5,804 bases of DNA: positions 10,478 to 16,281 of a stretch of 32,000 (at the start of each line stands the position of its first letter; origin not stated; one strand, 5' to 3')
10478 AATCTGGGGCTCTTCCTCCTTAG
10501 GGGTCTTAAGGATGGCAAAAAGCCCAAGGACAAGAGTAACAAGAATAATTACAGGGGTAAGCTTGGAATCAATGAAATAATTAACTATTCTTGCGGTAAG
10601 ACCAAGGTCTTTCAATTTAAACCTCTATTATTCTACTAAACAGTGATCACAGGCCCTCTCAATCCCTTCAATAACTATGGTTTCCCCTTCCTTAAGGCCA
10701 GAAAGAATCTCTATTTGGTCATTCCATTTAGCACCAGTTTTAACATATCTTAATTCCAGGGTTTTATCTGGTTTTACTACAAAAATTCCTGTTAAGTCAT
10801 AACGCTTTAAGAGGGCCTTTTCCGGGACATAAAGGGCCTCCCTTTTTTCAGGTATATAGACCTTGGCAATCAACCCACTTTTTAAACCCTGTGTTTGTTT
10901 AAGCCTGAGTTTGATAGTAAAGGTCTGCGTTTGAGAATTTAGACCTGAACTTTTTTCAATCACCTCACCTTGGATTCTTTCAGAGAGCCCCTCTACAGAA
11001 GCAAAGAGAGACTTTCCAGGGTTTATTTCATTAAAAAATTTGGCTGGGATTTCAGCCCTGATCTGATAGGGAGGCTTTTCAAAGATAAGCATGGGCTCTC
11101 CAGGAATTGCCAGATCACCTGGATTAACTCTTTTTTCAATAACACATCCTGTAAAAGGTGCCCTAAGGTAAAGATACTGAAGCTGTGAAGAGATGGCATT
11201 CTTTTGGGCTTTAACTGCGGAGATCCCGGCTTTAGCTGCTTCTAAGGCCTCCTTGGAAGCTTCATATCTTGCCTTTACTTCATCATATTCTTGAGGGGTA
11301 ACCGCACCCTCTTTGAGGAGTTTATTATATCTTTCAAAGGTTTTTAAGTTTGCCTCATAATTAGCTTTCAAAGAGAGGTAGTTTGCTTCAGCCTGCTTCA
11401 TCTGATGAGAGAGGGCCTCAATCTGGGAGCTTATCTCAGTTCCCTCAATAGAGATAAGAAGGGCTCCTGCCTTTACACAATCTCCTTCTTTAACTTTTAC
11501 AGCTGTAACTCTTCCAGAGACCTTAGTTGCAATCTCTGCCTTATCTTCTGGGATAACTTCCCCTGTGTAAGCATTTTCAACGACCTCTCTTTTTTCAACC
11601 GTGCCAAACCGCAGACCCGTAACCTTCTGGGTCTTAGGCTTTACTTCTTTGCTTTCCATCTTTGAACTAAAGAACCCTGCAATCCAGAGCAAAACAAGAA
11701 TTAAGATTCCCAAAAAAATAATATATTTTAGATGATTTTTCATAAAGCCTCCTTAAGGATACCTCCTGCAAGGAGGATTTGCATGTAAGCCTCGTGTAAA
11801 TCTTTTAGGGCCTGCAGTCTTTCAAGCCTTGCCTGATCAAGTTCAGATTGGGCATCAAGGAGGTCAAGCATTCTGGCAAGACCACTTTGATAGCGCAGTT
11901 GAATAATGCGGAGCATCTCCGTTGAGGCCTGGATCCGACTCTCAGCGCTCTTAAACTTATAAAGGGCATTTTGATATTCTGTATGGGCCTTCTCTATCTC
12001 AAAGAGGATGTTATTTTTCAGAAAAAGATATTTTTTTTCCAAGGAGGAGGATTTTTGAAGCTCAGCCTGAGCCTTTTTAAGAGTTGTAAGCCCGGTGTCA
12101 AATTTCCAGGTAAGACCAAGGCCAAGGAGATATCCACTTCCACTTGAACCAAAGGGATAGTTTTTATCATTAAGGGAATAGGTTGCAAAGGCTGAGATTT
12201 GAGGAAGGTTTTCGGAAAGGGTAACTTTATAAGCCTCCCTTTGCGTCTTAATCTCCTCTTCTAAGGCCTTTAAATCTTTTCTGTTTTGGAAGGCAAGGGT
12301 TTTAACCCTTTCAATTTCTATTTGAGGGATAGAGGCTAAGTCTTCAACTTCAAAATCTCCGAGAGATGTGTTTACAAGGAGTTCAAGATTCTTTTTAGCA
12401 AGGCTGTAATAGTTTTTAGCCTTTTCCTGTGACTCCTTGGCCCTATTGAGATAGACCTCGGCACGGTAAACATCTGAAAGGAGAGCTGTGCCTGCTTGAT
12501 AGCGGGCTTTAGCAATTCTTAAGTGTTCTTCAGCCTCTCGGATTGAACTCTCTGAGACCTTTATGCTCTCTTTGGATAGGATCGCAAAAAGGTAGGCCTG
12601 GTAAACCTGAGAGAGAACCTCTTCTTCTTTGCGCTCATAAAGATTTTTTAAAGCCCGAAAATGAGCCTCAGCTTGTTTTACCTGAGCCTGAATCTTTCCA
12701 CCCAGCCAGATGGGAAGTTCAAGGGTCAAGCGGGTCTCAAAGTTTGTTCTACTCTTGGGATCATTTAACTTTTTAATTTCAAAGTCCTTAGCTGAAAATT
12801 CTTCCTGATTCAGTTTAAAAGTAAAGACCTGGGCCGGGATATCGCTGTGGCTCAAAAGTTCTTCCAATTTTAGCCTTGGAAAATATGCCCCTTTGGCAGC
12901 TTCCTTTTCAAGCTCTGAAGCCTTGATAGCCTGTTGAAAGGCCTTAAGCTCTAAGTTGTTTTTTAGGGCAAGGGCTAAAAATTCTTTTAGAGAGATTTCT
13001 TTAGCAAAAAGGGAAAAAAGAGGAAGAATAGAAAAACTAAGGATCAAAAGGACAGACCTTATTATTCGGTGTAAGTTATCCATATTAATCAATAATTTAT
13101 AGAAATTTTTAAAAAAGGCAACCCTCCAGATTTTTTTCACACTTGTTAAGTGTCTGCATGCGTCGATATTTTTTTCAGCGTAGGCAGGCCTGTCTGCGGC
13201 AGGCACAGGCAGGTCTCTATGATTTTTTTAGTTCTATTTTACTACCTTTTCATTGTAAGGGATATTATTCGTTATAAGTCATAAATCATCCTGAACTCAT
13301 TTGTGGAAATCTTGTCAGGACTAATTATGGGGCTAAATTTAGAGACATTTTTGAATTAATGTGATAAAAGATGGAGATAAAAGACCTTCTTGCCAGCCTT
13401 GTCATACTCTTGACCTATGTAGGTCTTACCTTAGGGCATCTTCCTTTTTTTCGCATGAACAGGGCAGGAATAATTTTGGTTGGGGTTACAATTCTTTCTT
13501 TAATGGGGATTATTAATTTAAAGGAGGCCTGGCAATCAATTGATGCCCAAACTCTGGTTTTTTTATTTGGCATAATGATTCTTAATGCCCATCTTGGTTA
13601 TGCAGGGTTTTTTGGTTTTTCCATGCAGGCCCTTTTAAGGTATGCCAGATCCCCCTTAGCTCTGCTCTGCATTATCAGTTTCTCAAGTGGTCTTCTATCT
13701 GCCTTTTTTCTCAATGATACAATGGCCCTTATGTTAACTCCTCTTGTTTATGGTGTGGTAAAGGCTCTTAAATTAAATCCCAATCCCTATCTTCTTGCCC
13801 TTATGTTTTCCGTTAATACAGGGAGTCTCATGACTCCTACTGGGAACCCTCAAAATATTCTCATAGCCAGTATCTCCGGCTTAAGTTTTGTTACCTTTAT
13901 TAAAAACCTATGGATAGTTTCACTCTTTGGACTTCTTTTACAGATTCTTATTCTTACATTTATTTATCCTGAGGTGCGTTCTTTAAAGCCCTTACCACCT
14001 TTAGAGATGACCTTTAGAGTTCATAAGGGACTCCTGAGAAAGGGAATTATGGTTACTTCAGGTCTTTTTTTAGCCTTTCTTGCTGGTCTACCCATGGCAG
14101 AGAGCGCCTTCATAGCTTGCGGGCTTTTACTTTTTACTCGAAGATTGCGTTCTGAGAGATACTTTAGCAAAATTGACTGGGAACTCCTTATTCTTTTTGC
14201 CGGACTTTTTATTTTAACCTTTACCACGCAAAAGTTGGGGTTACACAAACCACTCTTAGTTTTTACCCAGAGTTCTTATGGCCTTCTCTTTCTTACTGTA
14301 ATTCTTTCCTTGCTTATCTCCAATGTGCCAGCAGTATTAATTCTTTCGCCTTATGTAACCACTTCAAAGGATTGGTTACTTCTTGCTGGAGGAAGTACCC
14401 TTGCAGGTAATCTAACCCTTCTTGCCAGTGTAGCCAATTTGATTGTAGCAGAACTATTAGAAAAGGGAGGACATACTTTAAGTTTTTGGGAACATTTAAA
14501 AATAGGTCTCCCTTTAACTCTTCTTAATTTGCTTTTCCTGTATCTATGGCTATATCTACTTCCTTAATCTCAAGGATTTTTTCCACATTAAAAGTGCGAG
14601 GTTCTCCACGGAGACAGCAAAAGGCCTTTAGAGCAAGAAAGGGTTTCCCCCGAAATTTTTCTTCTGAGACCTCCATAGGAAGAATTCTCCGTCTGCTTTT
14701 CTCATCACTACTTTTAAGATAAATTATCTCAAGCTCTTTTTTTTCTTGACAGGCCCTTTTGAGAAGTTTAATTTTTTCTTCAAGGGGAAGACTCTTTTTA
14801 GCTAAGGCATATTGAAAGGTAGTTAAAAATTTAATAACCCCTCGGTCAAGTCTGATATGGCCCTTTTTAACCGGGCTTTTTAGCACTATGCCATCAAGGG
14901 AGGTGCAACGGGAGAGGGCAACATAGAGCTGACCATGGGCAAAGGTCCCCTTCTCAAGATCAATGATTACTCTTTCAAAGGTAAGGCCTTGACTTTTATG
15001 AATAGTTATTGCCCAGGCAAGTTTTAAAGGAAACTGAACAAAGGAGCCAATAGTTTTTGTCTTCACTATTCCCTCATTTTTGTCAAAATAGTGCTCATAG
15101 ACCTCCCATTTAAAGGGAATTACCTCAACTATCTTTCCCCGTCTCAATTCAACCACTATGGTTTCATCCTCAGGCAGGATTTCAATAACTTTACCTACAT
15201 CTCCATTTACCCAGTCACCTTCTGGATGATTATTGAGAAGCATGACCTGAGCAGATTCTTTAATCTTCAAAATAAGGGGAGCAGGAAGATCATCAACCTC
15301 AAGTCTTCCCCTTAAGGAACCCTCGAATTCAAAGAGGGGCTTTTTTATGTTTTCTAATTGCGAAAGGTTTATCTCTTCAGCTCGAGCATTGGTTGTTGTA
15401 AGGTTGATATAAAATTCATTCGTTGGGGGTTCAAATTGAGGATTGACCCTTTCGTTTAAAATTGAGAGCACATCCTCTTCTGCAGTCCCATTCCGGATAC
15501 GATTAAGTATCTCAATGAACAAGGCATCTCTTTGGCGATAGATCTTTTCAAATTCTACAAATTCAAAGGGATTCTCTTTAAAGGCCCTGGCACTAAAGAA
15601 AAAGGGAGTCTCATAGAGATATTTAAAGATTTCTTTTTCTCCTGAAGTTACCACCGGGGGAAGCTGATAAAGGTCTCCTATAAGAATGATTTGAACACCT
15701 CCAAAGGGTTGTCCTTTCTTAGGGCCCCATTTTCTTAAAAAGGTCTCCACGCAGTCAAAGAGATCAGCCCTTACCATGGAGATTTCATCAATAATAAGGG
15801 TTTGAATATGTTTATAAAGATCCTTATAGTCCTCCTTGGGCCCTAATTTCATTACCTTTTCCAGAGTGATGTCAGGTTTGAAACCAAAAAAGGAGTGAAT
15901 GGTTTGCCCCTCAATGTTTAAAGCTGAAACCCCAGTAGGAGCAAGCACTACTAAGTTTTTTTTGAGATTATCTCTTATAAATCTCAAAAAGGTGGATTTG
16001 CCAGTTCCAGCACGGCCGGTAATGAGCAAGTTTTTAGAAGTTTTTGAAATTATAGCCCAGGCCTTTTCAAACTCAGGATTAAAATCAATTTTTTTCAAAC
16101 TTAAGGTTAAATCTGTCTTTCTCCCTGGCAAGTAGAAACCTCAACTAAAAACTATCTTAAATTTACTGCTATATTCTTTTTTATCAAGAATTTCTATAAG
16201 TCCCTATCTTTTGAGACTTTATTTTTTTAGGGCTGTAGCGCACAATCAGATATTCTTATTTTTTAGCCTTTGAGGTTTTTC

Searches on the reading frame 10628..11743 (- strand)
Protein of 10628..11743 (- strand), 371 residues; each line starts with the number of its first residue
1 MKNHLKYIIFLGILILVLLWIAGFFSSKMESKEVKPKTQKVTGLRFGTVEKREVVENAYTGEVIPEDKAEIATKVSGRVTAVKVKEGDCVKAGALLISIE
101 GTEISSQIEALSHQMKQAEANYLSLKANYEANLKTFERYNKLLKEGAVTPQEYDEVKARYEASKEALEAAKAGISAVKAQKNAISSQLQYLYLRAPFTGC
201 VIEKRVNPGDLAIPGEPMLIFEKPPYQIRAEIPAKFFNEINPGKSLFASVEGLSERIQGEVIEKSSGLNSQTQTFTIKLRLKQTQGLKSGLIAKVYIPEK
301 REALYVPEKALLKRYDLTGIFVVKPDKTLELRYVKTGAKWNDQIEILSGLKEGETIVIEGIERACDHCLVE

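Call 9: search_protein_families(library=pfam, proteins=[window:10628-11743:-], max_evalue=0.001)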
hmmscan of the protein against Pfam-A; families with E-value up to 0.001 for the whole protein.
window:10628-11743:- (371 aa): 4 families
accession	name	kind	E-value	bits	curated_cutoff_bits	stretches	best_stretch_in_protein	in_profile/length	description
PF16576.10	HlyD_D23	-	4.2e-15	56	30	1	68-291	19-212/214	Barrel-sandwich domain of CusB or HlyD membrane-fusion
PF13437.12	HlyD_3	-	5.4e-11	43.6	22.2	1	193-288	2-104/106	HlyD family secretion protein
PF13533.13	Biotin_lipoyl_2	-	1.9e-08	34.4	29.8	1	70-100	2-32/32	Biotin-lipoyl like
PF00364.28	Biotin_lipoyl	-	0.0006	20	22.1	0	70-99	44-73/73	Biotin-requiring enzyme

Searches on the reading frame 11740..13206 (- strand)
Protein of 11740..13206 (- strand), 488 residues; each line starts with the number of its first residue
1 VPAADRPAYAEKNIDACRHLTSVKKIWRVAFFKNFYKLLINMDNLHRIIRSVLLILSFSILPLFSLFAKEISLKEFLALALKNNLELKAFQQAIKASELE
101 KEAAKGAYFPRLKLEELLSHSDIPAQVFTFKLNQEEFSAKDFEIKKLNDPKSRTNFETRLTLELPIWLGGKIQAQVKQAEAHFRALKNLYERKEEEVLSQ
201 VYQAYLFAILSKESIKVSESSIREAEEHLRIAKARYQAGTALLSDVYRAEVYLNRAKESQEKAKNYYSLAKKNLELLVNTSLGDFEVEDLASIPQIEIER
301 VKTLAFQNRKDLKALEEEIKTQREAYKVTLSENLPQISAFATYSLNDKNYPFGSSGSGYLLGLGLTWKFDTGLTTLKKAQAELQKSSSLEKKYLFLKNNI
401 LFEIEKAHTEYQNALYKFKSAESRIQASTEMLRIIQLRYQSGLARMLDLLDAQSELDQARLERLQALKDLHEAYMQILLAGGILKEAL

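Call 9: search_protein_families(library=pfam, proteins=[window:11740-13206:-], max_evalue=0.001)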
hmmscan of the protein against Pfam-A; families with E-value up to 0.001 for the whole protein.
window:11740-13206:- (488 aa): 1 family
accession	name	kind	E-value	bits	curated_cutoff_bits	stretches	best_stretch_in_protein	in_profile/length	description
PF02321.23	OEP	-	1.2e-62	211.5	22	2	73-279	1-187/187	Outer membrane efflux protein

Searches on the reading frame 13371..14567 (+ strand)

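Call 9: search_protein_families(library=pfam, proteins=[window:13371-14567:+], max_evalue=0.001)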
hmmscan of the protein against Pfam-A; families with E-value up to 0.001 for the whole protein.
window:13371-14567:+ (398 aa): 2 families
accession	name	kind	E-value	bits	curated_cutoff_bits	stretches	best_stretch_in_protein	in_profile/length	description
PF03600.22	CitMHS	-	5.5e-55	187.2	31.9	1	28-331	8-316/336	Citrate transporter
PF02040.21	ArsB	-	1.3e-09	38.4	22.2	1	38-199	28-196/423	Arsenical pump membrane protein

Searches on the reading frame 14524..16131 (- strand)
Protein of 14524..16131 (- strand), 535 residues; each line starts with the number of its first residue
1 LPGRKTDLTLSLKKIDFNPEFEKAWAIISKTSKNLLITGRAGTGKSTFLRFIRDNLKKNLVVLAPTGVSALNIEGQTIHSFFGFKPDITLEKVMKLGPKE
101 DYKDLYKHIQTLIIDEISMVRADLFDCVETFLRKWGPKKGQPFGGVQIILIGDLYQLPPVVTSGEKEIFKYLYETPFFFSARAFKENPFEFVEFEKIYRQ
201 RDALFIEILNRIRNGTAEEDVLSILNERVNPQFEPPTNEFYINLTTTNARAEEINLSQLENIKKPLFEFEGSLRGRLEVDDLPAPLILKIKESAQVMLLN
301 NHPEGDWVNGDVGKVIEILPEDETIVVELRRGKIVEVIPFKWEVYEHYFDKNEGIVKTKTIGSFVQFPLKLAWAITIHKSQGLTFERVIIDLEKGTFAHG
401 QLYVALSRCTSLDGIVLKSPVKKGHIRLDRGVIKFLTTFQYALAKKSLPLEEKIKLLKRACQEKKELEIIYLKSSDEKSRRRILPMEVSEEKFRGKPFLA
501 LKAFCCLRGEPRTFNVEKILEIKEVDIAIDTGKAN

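Call 9: search_protein_families(library=pfam, proteins=[window:14524-16131:-], max_evalue=0.001)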
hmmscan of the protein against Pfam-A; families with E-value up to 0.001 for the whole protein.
window:14524-16131:- (535 aa): 10 families
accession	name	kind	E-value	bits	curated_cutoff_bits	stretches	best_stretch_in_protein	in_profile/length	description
PF05970.20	PIF1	-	3.6e-31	108.9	25.9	1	26-218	16-218/223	PIF1-like helicase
PF13245.12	AAA_19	-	4.3e-13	50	25.1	1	30-160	9-132/134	AAA domain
PF13604.12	AAA_30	-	6.5e-13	49.3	27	1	27-220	13-176/191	AAA domain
PF02689.20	Herpes_Helicase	-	8.7e-10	37.7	27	1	370-418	728-777/808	Helicase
PF13280.12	WYL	-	2.5e-07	31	21.8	1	454-523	3-69/70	WYL domain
PF13538.12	UvrD_C_2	-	3.7e-07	30.4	27.4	1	371-408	1-44/52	UvrD-like helicase C-terminal domain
PF01443.25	Viral_helicase1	-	3.2e-06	27.5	21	0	374-411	179-222/228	Viral superfamily 1 RNA helicase core domain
PF13401.12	AAA_22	-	1.1e-05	26.2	27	1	31-153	4-123/130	AAA domain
PF13479.12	AAA_24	-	1.4e-05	25.5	27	1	33-136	3-92/195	AAA domain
PF18335.7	SH3_13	-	0.00017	21.7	41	1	293-328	29-64/65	ATP-dependent RecD-like DNA helicase SH3 domain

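Call 30: search_protein_families(library=ncbifam, proteins=[window:14524-16131:-], max_evalue=0.001)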
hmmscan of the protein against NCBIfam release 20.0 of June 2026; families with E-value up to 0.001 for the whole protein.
window:14524-16131:- (535 aa): 5 families
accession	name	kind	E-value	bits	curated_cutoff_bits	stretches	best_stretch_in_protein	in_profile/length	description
TIGR01448.2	helicase_RecD2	equivalog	8e-24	83.8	500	1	30-397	329-665/713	SF1B family DNA helicase RecD2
TIGR01447.1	recD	equivalog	1.2e-14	53.8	310.15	2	31-161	193-305/597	exodeoxyribonuclease V subunit alpha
TIGR02768.1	TraA_Ti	equivalog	2.6e-09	35.9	590.45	0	292-408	617-706/751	Ti-type conjugative transfer relaxase TraA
NF010464.0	PRK13889.1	subfamily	6.4e-07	27.6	1015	0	373-409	658-693/992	conjugal transfer relaxase TraA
NF047389.1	ATPase_Sll1717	subfamily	0.00062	19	75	1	25-72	27-70/454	P-loop ATPase, Sll1717 family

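Call 48: search_protein_families(library=padloc, proteins=[window:14524-16131:-], max_evalue=0.001)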
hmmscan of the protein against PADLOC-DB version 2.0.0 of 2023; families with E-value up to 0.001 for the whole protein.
window:14524-16131:- (535 aa): 15 families
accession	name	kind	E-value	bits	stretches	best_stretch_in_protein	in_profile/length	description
PDLC05064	PDC-S68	-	4.5e-21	72.3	2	14-224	683-896/1273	-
PDLC05065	PDC-S68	-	7.8e-21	71.6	2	33-160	621-745/1221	-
PDLC01734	typeIV_RecD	-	3.6e-20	69.8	2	13-216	336-519/763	RecD_0_IVD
PDLC01148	RecD_like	-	1.6e-18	64.4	2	15-224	312-498/719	RecD/Tra ATPase fused to N-terminal HHH domain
PDLC05066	PDC-S68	-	3.5e-17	59.7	2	36-161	597-722/1202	-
PDLC04475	PDC-M16A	-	1.3e-13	48.3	1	27-358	26-377/721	-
PDLC05035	PDC-S53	-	7.1e-13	45.5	2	28-214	506-659/900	-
PDLC04476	PDC-M16A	-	1.8e-11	41.2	1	33-338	26-345/691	-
PDLC01457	WYL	-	9.2e-10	36.5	1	447-526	121-195/229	"CAS-I,CAS-II,CAS-III,CAS-IV,CAS-V,CAS-VI; associated_signaling"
PDLC03787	RTasWYL-YodC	-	1e-09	36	1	451-527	276-352/354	DRT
PDLC04472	PDC-M16A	-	1e-06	25.4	0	29-78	237-289/930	-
PDLC04474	PDC-M16A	-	2e-06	24.5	0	361-394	638-671/917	-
PDLC01652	WYL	-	3.2e-05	22.3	1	451-524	17-79/162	"CAS-I,CAS-II,CAS-III,CAS-IV,CAS-V,CAS-VI; associated_signaling"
PDLC00268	PtuA1|PtuA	-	3.7e-05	21.3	1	12-60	5-53/411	AAA ATPase domain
PDLC00122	GajB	-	4.6e-05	20.5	0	370-395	421-446/502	UrvD helicase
